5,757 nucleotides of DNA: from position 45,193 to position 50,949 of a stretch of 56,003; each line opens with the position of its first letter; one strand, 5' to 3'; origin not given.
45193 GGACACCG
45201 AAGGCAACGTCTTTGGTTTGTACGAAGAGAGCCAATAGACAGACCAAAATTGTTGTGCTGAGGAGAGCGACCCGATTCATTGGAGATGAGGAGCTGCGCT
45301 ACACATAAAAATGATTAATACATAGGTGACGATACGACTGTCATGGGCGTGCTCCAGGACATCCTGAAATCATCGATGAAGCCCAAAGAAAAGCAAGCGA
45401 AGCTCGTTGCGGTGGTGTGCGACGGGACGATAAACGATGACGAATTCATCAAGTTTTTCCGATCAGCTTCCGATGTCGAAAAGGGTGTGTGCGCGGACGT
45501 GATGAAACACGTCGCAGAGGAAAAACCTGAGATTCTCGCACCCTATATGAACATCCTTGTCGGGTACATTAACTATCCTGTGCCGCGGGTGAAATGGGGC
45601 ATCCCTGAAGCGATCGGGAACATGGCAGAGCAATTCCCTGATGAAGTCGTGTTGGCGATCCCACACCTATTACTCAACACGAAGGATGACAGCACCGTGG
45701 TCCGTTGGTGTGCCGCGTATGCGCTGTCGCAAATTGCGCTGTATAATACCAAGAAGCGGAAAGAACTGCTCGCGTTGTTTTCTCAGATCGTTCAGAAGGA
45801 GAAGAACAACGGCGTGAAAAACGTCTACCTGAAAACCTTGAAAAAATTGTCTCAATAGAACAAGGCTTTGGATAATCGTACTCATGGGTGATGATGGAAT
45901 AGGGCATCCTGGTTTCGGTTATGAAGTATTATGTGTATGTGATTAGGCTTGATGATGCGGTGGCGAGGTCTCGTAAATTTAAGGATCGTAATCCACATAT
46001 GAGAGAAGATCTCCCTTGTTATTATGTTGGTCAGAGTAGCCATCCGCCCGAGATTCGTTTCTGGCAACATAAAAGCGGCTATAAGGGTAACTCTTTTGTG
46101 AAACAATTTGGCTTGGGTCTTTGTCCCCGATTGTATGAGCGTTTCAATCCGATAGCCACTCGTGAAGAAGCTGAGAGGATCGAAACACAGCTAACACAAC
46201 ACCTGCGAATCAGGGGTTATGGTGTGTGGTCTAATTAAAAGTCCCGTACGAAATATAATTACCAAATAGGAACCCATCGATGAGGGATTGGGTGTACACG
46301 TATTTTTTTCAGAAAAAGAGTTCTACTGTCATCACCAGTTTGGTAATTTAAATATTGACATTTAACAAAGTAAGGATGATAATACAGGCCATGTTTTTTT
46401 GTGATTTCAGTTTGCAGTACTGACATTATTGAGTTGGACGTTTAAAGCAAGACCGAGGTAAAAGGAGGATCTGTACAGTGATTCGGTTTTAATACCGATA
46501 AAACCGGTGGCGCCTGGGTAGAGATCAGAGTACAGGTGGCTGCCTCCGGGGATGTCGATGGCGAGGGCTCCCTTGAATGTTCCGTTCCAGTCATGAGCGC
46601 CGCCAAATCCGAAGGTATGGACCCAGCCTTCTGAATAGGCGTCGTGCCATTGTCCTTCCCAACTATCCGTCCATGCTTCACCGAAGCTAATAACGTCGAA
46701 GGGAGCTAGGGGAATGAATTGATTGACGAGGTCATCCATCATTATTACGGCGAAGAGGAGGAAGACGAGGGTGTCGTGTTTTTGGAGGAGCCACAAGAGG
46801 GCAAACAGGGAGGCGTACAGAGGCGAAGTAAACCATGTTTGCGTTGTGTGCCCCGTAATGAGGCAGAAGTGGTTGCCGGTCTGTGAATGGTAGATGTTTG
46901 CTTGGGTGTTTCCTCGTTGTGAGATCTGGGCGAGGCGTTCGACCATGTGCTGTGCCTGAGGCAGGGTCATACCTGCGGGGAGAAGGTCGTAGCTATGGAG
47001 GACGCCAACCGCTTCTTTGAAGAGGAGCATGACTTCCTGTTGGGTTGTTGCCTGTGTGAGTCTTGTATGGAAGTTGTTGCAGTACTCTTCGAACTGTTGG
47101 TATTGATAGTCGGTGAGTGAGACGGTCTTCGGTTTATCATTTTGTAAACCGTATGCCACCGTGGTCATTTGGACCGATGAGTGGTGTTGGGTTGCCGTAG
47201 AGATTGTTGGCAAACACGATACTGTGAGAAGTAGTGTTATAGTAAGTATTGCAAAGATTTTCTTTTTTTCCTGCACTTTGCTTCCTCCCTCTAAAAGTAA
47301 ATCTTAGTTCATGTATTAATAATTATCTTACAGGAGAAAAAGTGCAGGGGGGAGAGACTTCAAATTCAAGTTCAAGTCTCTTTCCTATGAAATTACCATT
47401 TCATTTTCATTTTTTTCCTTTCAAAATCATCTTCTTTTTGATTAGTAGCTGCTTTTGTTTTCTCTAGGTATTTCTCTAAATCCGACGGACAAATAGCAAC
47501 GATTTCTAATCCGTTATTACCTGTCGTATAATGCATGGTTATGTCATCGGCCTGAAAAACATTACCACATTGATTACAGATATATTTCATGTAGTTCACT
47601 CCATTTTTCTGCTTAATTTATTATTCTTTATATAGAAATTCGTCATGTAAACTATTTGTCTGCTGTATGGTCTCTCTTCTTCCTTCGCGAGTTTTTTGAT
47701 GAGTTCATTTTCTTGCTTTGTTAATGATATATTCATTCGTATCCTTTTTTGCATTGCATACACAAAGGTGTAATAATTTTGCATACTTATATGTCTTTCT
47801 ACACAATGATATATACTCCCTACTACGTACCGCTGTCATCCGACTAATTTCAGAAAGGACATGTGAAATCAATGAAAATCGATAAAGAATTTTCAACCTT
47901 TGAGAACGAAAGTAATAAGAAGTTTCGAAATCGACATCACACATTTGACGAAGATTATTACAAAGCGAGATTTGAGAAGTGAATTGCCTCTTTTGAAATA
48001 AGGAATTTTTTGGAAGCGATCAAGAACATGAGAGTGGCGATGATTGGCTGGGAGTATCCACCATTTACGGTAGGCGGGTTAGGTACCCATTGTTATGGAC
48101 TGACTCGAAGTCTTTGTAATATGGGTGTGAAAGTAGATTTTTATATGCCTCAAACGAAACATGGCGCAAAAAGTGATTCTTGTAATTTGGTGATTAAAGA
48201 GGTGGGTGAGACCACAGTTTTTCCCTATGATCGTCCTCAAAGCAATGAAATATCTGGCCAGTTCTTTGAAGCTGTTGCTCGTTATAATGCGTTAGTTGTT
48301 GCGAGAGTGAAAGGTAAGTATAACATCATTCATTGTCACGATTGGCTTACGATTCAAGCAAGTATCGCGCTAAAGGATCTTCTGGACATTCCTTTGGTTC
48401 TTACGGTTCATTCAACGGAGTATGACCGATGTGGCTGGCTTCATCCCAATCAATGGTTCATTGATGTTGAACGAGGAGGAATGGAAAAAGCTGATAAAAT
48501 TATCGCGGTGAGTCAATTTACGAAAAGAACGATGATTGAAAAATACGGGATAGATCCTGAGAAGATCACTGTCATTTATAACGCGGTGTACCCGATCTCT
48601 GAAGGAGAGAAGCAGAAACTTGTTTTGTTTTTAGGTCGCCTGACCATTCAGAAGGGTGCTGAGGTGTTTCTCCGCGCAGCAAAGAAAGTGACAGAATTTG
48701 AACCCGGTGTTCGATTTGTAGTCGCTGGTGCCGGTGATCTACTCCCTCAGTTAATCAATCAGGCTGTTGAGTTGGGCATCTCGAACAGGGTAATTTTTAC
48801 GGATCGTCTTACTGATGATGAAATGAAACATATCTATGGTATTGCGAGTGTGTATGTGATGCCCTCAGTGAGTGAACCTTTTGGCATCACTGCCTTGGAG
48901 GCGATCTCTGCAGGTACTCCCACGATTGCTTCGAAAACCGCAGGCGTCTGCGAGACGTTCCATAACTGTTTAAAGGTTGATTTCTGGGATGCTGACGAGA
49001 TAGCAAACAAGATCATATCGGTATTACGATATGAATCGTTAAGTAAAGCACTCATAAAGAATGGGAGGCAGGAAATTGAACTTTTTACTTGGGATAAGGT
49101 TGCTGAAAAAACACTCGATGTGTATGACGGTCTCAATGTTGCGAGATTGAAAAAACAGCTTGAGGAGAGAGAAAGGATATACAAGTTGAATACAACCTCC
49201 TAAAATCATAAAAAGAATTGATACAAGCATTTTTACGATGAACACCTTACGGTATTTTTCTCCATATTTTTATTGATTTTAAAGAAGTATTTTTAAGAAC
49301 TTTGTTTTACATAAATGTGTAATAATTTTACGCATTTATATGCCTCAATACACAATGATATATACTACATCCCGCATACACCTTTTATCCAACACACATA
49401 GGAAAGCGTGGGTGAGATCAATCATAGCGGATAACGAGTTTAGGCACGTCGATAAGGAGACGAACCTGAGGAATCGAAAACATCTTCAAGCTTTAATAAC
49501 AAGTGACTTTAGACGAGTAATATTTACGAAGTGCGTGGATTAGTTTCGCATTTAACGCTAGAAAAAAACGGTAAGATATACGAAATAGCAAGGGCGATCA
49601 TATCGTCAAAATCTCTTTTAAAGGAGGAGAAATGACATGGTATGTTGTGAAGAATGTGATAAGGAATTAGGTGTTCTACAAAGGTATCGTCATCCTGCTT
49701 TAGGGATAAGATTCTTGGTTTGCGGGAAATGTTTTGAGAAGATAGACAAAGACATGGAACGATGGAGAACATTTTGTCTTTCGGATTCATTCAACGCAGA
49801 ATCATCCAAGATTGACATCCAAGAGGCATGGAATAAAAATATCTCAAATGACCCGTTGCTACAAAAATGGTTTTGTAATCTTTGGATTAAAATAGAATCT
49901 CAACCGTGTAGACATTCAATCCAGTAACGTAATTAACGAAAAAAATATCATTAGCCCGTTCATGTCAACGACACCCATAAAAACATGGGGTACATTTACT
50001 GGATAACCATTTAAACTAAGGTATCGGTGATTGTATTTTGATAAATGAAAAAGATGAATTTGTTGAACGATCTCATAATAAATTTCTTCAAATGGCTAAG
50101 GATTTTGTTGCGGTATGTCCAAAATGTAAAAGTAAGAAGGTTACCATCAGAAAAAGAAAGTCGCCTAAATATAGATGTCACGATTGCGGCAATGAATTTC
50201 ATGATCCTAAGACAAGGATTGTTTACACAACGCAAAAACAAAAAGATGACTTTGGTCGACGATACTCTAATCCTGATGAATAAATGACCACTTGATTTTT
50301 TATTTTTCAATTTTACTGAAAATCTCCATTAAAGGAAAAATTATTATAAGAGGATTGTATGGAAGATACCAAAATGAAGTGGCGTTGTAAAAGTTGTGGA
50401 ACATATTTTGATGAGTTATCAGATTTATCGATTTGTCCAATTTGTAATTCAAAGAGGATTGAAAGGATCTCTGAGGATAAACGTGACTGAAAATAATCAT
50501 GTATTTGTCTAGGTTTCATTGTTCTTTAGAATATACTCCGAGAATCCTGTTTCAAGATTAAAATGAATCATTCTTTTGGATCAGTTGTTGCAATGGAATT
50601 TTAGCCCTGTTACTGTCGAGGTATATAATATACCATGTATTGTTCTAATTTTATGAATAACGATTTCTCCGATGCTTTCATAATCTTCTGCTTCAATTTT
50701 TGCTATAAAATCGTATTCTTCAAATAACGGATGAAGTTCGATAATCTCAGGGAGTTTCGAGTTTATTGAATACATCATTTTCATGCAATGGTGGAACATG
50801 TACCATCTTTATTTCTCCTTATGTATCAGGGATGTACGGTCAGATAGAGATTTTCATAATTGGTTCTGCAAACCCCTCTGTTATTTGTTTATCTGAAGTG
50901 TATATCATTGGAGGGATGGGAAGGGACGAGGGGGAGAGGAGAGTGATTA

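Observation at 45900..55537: AT-rich accessory island abutting an intron-containing tRNA-Leu, punctuated by repeated copies of the tRNA 3' end, with no integrase visible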

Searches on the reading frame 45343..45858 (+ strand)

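Call 15: search_protein_families(library=pfam, proteins=[window:45343-45858:+], max_evalue=0.001)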
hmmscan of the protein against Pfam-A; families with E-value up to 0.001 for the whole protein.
window:45343-45858:+ (171 aa): 4 families
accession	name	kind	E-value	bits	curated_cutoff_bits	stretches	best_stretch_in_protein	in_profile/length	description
PF13513.12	HEAT_EZ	-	5e-06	27.4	27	1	89-131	9-55/55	HEAT-like repeat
PF02985.28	HEAT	-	9.6e-05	22.7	23.5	0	106-132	2-28/31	HEAT repeat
PF13646.12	HEAT_2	-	0.00023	21.8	27.7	0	84-160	17-81/88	HEAT repeats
PF25801.1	HEAT_GCN1_C_2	-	0.00097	19.1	27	0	99-170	205-274/288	Stalled ribosome sensor GCN1-like, HEAT repeats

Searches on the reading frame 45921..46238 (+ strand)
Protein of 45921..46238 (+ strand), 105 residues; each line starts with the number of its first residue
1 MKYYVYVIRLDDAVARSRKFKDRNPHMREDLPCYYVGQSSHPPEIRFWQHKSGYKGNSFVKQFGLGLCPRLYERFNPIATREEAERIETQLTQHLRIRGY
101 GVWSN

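Call 12: search_protein_families(library=pfam, proteins=[window:45921-46238:+], max_evalue=0.1)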
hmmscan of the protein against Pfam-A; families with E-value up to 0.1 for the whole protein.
window:45921-46238:+ (105 aa): 1 family
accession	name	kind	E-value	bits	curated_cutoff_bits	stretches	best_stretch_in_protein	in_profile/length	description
PF01541.30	GIY-YIG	-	0.0051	17.5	22.6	1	30-96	11-73/78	GIY-YIG catalytic domain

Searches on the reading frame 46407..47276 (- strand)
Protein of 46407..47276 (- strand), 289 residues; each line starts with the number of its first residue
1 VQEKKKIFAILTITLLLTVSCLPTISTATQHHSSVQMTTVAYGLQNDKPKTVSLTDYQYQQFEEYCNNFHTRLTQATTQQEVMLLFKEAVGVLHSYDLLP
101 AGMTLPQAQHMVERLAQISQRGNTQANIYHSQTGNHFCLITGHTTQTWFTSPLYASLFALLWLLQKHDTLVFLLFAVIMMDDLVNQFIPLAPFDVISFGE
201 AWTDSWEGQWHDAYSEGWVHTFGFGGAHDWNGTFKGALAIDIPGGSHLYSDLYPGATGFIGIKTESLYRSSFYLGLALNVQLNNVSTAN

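Call 12: search_protein_families(library=pfam, proteins=[window:46407-47276:-], max_evalue=0.1)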
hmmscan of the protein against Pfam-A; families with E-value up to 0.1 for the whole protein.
window:46407-47276:- (289 aa): 1 family
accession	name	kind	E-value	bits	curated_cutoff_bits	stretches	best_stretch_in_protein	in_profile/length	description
PF18228.7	CdiI_N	-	0.072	13.4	25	0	156-197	42-83/108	CdiI N-terminal domain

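Call 19: find_encoding_contigs(protein=window:46407-47276:-, flank=10000, max_places=8)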
Protein window:46407-47276:- (289 aa): no gene with exactly this product is on record in the collection.

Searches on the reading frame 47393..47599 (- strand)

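Call 12: search_protein_families(library=pfam, proteins=[window:47393-47599:-], max_evalue=0.1)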
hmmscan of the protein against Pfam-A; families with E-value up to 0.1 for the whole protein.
window:47393-47599:- (68 aa): 4 families
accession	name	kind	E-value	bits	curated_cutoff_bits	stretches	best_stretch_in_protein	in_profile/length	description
PF24292.1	DUF7479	-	0.023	15.2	27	1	5-42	2-38/60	Domain of unknown function (DUF7479)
PF08271.17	Zn_Ribbon_TF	-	0.059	13.4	29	0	5-20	19-34/43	TFIIB zinc-binding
PF02735.22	Ku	-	0.063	13.6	25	1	5-48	38-78/190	Ku70/Ku80 beta-barrel domain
PF25207.1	DUF7837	-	0.083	13.4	27.8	0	8-39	8-39/47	Domain of unknown function (DUF7837)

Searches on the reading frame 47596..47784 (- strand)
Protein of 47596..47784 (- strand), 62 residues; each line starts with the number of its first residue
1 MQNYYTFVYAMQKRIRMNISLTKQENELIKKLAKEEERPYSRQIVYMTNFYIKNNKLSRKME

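Call 12: search_protein_families(library=pfam, proteins=[window:47596-47784:-], max_evalue=0.1)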
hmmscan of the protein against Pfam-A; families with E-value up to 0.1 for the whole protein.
window:47596-47784:- (62 aa): 1 family
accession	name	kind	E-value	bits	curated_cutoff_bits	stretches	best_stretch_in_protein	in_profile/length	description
PF05883.17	Baculo_RING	-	0.061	13.7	26.7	1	26-57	60-92/139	Baculovirus U-box/Ring-like domain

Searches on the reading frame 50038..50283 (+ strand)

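Call 12: search_protein_families(library=pfam, proteins=[window:50038-50283:+], max_evalue=0.1)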
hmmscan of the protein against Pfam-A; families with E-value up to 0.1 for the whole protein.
window:50038-50283:+ (81 aa): 22 families
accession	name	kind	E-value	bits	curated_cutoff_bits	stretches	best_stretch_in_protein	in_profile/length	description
PF09723.15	Zn_ribbon_8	-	8.1e-06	26.2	34.4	1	45-55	6-16/41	Zinc ribbon domain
PF08271.17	Zn_Ribbon_TF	-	0.00017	21.5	29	1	26-53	2-28/43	TFIIB zinc-binding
PF17283.8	Zn_ribbon_SprT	-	0.00042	20.8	28.1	1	23-54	3-34/38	SprT-like zinc ribbon domain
PF23451.1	Zn_ribbon_PaaD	-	0.001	19.1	27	1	18-54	8-49/53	PaaD zinc beta ribbon domain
PF14354.12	Lar_restr_allev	-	0.0017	19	28.6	1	26-56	5-34/58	Restriction alleviation protein Lar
PF08646.16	Rep_fac-A_C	-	0.0031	17.7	28.5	1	25-66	19-59/146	Replication factor-A C terminal domain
PF18551.6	TackOD1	-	0.0032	17.5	32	1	25-62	125-165/188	Thaumarchaeal output domain 1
PF01873.23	eIF-5_eIF-2B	-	0.0043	17.4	27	1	20-52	84-116/117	Domain found in IF2B/IF5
PF12760.12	Zn_ribbon_IS1595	-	0.0073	16.7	25.4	1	26-52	20-45/46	Transposase zinc-ribbon domain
PF13453.11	Zn_ribbon_TFIIB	-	0.0089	15.9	22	1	27-51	2-26/41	Transcription factor zinc-finger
PF01155.25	HypA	-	0.0096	16.4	28.9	0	21-39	84-101/112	Hydrogenase/urease nickel incorporation, metallochaperone, hypA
PF14951.11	DUF4503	-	0.013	14.5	27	1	26-61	282-317/392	Domain of unknown function (DUF4503)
PF13824.12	zf-Mss51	-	0.022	15.3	27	1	27-55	2-25/55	Zinc-finger of mitochondrial splicing suppressor 51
PF25207.1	DUF7837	-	0.022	15.2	27.8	0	46-70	7-31/47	Domain of unknown function (DUF7837)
PF19134.6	DUF5817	-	0.036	14.5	31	1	24-68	3-45/57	Domain of unknown function (DUF5817)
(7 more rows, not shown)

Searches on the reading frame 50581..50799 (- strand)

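Call 12: search_protein_families(library=pfam, proteins=[window:50581-50799:-], max_evalue=0.1)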
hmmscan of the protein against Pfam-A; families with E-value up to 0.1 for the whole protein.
window:50581-50799:- (72 aa): 2 families
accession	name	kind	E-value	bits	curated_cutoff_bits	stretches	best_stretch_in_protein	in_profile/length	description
PF01037.27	AsnC_trans_reg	-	8.8e-09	35.6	25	1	15-64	20-69/73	Lrp/AsnC ligand binding domain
PF03471.22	CorC_HlyC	-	0.087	13.3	27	1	22-68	16-62/81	Transporter associated domain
